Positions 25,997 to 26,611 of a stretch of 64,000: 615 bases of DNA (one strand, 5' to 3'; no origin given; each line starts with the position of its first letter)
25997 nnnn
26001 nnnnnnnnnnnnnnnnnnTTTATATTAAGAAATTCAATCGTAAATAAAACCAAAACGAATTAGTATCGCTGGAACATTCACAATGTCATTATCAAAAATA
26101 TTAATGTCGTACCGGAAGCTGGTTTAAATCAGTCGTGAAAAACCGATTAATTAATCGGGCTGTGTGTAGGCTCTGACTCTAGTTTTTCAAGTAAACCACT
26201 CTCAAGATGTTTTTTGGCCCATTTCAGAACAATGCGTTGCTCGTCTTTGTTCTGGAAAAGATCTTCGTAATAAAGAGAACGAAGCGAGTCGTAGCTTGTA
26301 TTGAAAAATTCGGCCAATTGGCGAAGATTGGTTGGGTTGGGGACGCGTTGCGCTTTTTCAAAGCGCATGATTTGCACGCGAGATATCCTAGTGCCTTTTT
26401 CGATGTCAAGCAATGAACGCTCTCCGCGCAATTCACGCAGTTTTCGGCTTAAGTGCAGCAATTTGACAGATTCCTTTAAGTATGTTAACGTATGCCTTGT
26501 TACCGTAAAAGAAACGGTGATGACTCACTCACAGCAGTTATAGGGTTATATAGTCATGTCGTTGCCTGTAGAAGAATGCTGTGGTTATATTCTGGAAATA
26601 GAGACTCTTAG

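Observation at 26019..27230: AT-rich islet with an XRE regulator and a ~570-nt ORF-poor stretch closed by a very strong intrinsic terminator, a candidate ncRNA locus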

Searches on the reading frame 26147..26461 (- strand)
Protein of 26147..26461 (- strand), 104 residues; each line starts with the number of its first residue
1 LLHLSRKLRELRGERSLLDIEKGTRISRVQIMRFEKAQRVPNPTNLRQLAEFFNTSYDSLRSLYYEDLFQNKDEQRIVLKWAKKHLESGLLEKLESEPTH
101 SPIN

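Call 8: search_protein_families(library=pfam, proteins=[window:26147-26461:-], max_evalue=0.1)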
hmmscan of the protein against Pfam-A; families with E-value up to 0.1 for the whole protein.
window:26147-26461:- (104 aa): 4 families
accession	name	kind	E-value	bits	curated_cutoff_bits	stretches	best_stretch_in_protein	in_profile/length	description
PF12844.13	HTH_19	-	6.5e-07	29.6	30.2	1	7-65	3-63/64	Helix-turn-helix domain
PF01381.28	HTH_3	-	3e-06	27.6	23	1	7-58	3-53/55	Helix-turn-helix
PF13560.12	HTH_31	-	4.1e-05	24.2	27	1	4-60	2-61/64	Helix-turn-helix domain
PF06020.16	Roughex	-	0.056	12.8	25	1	9-67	33-90/379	Drosophila roughex protein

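Call 9: find_related_loci(query=window:26147-26461:-, collection=genome_contigs, flank=6000)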
Query window:26147-26461:- (104 aa) in genome_contigs; peptide patterns used: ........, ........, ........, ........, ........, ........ (x = any residue, [..] = any of these).
449 stretches matched a pattern, but none encodes a relative of the query by tblastn (E <= 1e-3).

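Call 10: find_encoding_contigs(protein=window:26147-26461:-, flank=8000, max_places=8)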
Protein window:26147-26461:- (104 aa): 1 contig read that carries it; 1 place shown.
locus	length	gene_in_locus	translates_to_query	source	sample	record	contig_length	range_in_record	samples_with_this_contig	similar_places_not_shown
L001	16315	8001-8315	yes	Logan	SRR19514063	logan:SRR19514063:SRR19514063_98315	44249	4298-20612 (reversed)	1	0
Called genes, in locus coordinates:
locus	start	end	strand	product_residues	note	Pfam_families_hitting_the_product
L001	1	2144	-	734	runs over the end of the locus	PF01266:DAO, PF16901:DAO_C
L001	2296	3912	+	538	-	PF03972:MmgE_PrpD_N, PF19305:MmgE_PrpD_C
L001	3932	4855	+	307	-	PF13714:PEP_mutase, PF00463:ICL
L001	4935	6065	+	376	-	PF00285:Citrate_synt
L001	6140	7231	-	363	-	PF08240:ADH_N, PF01262:AlaDh_PNT_C (weak), PF00107:ADH_zinc_N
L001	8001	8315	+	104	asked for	PF13560:HTH_31 (weak), PF01381:HTH_3 (weak), PF12844:HTH_19 (weak)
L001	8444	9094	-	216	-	PF00578:AhpC-TSA, PF08534:Redoxin, PF13905:Thioredoxin_8 (weak)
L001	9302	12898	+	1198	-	PF13191:AAA_16, PF02985:HEAT (faint), PF12717:Cnd1 (faint), PF13646:HEAT_2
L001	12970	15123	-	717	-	PF05833:NFACT_N, PF05670:NFACT-R_1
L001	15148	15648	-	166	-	PF01467:CTP_transf_like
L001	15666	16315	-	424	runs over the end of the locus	PF13623:SurA_N_2, PF13624:SurA_N_3, PF09312:SurA_N (weak), PF06374:NDUF_C2 (faint), PF13145:Rotamase_2, PF13616:Rotamase_3, PF00639:Rotamase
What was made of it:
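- The gene caller found nothing between the XRE and ADH genes (call 10). The gene caller did not call any of them (call 10).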

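Call 11: find_homologous_proteins(query=window:26147-26461:-)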
Query window:26147-26461:- (104 aa): 6 proteins with E <= 0.001 among 14 candidates.
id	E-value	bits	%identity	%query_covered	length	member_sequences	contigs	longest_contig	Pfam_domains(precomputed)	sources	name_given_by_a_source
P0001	1.3e-60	220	100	100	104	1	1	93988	PF12844.14,PF01381.29,PF13560.13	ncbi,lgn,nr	ncbi:MAG: helix-turn-helix transcriptional regulator [Vampirovibrionales bacterium]|nr:helix-turn-he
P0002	7.2e-49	182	86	95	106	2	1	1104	PF12844.14,PF01381.29,PF13560.13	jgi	jgi:transcriptional regulator with XRE-family HTH domain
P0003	2.7e-47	177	86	93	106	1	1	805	PF12844.14,PF01381.29,PF13560.13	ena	-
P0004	2.3e-35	139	74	86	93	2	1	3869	PF12844.14,PF01381.29,PF13560.13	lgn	-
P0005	1.2e-32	130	74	82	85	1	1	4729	PF01381.29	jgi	-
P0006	5.9e-31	125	72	82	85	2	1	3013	-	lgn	-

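Call 12: find_encoding_contigs(protein=P0004, flank=5000)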
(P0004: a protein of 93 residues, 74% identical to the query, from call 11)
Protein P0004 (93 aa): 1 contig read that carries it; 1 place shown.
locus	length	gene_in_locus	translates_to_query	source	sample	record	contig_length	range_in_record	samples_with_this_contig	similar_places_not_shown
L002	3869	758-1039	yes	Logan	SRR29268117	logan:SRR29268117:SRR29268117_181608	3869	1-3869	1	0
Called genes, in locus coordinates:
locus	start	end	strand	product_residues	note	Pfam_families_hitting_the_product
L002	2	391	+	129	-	?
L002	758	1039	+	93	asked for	PF13560:HTH_31 (weak), PF01381:HTH_3 (weak), PF12844:HTH_19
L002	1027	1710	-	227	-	PF00578:AhpC-TSA, PF08534:Redoxin, PF13905:Thioredoxin_8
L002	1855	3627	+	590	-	PF13191:AAA_16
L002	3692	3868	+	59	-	?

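Call 13: find_encoding_contigs(protein=P0005, flank=5000)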
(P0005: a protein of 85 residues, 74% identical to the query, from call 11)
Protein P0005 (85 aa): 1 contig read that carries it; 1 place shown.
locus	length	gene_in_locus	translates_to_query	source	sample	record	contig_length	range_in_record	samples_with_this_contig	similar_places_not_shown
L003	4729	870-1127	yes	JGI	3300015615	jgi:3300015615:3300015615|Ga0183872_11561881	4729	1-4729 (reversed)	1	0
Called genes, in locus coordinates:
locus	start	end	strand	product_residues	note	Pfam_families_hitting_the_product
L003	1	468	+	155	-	?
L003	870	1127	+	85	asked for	PF01381:HTH_3 (faint)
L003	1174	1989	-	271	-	PF00578:AhpC-TSA, PF08534:Redoxin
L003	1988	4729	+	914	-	?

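Call 14: find_encoding_contigs(protein=P0006, flank=5000)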
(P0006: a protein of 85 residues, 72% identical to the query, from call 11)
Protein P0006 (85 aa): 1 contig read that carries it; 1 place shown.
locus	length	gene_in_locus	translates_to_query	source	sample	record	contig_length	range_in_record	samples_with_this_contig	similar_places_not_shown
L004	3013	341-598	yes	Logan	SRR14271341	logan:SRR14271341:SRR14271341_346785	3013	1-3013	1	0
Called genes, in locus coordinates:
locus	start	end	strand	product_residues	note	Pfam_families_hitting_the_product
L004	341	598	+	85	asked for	-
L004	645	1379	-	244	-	PF00578:AhpC-TSA, PF08534:Redoxin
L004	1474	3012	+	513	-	?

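Call 15: find_encoding_contigs(protein=P0002, flank=5000)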
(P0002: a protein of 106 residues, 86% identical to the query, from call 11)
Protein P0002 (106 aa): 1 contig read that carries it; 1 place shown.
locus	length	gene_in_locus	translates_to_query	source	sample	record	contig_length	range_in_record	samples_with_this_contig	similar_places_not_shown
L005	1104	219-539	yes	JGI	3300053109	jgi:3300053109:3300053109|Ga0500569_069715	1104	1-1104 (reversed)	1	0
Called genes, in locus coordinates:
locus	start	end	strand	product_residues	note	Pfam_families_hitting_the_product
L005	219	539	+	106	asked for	PF13560:HTH_31 (weak), PF12844:HTH_19, PF01381:HTH_3 (weak)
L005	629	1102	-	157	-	?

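Call 16: find_encoding_contigs(protein=P0003, flank=5000)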
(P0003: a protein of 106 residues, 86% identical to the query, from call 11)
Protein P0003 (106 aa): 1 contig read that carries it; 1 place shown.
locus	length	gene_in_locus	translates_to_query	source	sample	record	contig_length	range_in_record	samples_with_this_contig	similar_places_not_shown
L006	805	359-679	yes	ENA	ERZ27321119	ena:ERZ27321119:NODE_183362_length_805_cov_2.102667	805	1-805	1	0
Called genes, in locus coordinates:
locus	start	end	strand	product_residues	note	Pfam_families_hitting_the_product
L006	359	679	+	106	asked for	PF13560:HTH_31 (weak), PF12844:HTH_19, PF01381:HTH_3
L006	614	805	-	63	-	?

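Call 22: find_related_loci(query=A2, collection=metagenome_contigs, flank=6000)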
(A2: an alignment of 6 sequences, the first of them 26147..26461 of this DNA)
Query A2 (104 aa) in metagenome_contigs; peptide patterns used: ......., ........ (x = any residue, [..] = any of these).
376 stretches matched a pattern; 1 encode a relative of the query (tblastn E <= 1e-3); 1 distinct loci.
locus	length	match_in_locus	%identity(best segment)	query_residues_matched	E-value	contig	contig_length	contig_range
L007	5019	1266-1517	63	1-84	3e-33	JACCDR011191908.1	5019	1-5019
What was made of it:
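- Tried and rejected: It gave only L007, a phage-like context at 63% identity (call 22).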

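Call 43: find_related_loci(query=A2, collection=viral_contigs, flank=3000)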
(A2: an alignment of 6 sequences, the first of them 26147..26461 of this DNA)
Query A2 (104 aa) in viral_contigs; peptide patterns used: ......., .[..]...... (x = any residue, [..] = any of these).
15 stretches matched a pattern, but none encodes a relative of the query by tblastn (E <= 1e-3).

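Call 46: search_dna_similar(query=window:26147-26461:-, collection=phages, mode=protein, max_rows=8, max_evalue=0.001)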
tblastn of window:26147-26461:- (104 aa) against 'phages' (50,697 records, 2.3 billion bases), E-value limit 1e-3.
Records with a match: 6; places in all: 6; records where one place covers at least 80% of the query: 0.
Best place of each record, by identity: <60% 6.
By first word of the organism name: Lactobacillus 2; Lacticaseibacillus 2; Moorella 1; Pelagibacter 1.
By host as written in the record: Lactobacillus paracasei 2; Lacticaseibacillus rhamnosus LMG 23551 1; Lacticaseibacillus rhamnosus LMG 23327 1; Moorella sp. ACPs 1; Candidatus Pelagibacter sp. HTCC7211 1.
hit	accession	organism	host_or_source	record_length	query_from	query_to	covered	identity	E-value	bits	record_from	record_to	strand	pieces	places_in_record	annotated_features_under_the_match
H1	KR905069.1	Lactobacillus phage iLp84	Lactobacillus paracasei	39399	1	60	58%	33.9%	1e-4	45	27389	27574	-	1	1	repressor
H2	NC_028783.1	Lactobacillus phage iLp84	Lactobacillus paracasei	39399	1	60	58%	33.9%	1e-4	45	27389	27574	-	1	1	helix-turn-helix domain-containing protein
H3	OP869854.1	Lacticaseibacillus phage R26.26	Lacticaseibacillus rhamnosus LMG 23551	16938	1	60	58%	32.3%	2e-4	44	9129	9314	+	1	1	hypothetical protein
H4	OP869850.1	Lacticaseibacillus phage R24.2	Lacticaseibacillus rhamnosus LMG 23327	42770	1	60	58%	32.3%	2e-4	44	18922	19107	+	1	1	hypothetical protein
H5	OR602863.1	Moorella phage MCACPph1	Moorella sp. ACPs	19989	1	60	58%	32.3%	5e-4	43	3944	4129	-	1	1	transcriptional regulator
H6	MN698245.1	Pelagibacter phage HTVC111P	Candidatus Pelagibacter sp. HTCC7211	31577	20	58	38%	43.6%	6e-4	43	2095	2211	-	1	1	helix-turn-helix transcriptional regulator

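Call 47: search_protein_families(library=padloc, proteins=[window:26147-26461:-], max_evalue=0.01)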
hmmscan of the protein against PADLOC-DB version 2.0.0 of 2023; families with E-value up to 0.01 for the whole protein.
window:26147-26461:- (104 aa): 3 families
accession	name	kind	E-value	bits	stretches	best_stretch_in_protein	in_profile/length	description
PDLC03954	RmrA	-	4.8e-06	23.7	1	6-61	16-70/380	-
PDLC02926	HTH_VI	-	0.0015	16.8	1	6-85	4-84/92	-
PDLC03951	RmrA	-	0.0093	13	1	5-61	10-68/400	-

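Call 48: search_protein_families(library=ncbifam, proteins=[window:26147-26461:-], max_evalue=0.001)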
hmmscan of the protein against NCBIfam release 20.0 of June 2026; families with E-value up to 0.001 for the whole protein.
window:26147-26461:- (104 aa): 1 family
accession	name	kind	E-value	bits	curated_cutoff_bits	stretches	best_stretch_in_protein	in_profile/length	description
NF041951.1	phage_RstR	subfamily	3.9e-06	27.1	80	1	4-64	3-65/108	RstR family transcriptional repressor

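Call 49: search_solved_structures(query=A2, max_evalue=0.01)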
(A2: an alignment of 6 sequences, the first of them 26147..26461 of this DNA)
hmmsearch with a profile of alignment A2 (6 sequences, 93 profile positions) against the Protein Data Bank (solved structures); distinct sequences matched with E-value up to 0.01: 1.
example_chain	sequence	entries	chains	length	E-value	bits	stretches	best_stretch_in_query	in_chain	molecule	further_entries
9iaq_A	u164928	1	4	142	0.00059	23.3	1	6-87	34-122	HTH cro/C1-type domain-containing protein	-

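Call 51: search_protein_families(library=pfam, proteins=[L007:1892-2920:+, L007:2923-3837:+, L007:3834-4553:+, L007:198-485:+, L007:689-943:+, L007:971-1228:+, L007:1505-1825:+, L007:1266-1541:+], max_evalue=0.001)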
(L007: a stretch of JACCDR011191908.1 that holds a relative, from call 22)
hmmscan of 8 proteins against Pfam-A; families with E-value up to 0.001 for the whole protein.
L007:1892-2920:+ (342 aa): 1 family
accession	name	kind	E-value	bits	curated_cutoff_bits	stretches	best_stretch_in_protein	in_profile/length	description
PF09588.16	YqaJ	-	2.2e-28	99.9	22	1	49-192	1-149/150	YqaJ-like viral recombinase domain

L007:2923-3837:+ (304 aa): 1 family
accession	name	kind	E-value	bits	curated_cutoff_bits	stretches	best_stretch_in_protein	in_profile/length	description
PF03837.19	RecT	-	1.5e-42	145.8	24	1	58-244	3-187/198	RecT family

L007:3834-4553:+ (239 aa): 1 family
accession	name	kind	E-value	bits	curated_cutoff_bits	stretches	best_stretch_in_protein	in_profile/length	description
PF00929.31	RNase_T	-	1.4e-12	48.9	24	1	7-158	3-163/164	Exonuclease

L007:198-485:+ (95 aa): 0 families

L007:689-943:+ (84 aa): 0 families

L007:971-1228:+ (85 aa): 0 families

L007:1505-1825:+ (106 aa): 0 families

L007:1266-1541:+ (91 aa): 3 families
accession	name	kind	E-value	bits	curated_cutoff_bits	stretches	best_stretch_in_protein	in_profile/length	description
PF01381.28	HTH_3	-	2.8e-05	24.5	23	1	13-60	8-55/55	Helix-turn-helix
PF13560.12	HTH_31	-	3.2e-05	24.6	27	1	4-62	2-63/64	Helix-turn-helix domain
PF12844.13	HTH_19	-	5.1e-05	23.5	30.2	1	5-60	1-58/64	Helix-turn-helix domain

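Call 69: find_homologous_proteins(query=A3, max_evalue=0.00001)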
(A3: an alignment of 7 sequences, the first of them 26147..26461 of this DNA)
Query A3 (7 sequences) (104 aa, profile of the alignment): 9 proteins with E <= 0.00001 among 756 candidates.
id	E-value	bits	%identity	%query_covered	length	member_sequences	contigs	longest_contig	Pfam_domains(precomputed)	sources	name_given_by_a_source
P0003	5.6e-50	185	86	93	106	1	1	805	PF12844.14,PF01381.29,PF13560.13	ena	-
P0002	1.6e-49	184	86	95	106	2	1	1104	PF12844.14,PF01381.29,PF13560.13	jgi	jgi:transcriptional regulator with XRE-family HTH domain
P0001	7.1e-49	182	100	100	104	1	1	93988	PF12844.14,PF01381.29,PF13560.13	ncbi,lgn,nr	ncbi:MAG: helix-turn-helix transcriptional regulator [Vampirovibrionales bacterium]|nr:helix-turn-he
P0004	3.2e-48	180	74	86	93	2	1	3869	PF12844.14,PF01381.29,PF13560.13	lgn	-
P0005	9.3e-47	175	74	82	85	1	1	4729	PF01381.29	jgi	-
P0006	2.6e-46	174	72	82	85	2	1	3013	-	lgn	-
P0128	1.0e-42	162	63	81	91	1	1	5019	PF13560.13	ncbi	-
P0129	2.3e-28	116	56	83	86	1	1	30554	PF12844.14,PF01381.29,PF13560.13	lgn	-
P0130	3.1e-20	90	54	66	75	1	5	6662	PF01381.29,PF13560.13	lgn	-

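Call 70: find_encoding_contigs(protein=P0129, flank=7000, max_places=2)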
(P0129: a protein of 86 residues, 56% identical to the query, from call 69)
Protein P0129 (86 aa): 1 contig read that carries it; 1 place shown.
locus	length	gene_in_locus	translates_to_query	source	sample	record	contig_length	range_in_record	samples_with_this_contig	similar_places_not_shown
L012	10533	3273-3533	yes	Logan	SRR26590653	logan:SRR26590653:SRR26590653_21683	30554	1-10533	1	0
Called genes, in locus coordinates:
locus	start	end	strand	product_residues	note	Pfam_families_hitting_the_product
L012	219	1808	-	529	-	PF00072:Response_reg, PF01966:HD, PF13487:HD_5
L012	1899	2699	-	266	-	PF00072:Response_reg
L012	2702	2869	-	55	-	-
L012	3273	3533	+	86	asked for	PF13560:HTH_31, PF01381:HTH_3, PF12844:HTH_19 (faint)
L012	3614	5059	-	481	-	PF00989:PAS, PF08448:PAS_4 (weak), PF13426:PAS_9, PF14598:PAS_11 (faint), PF08447:PAS_3, PF00989:PAS (weak), PF08447:PAS_3, PF01590:GAF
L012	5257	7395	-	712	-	PF00989:PAS, PF08448:PAS_4, PF13426:PAS_9, PF02518:HATPase_c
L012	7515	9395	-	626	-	PF00989:PAS, PF08447:PAS_3, PF13426:PAS_9, PF00989:PAS, PF08448:PAS_4, PF08447:PAS_3, PF00512:HisKA, PF02518:HATPase_c, +5 more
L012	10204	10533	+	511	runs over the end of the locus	PF01645:Glu_synthase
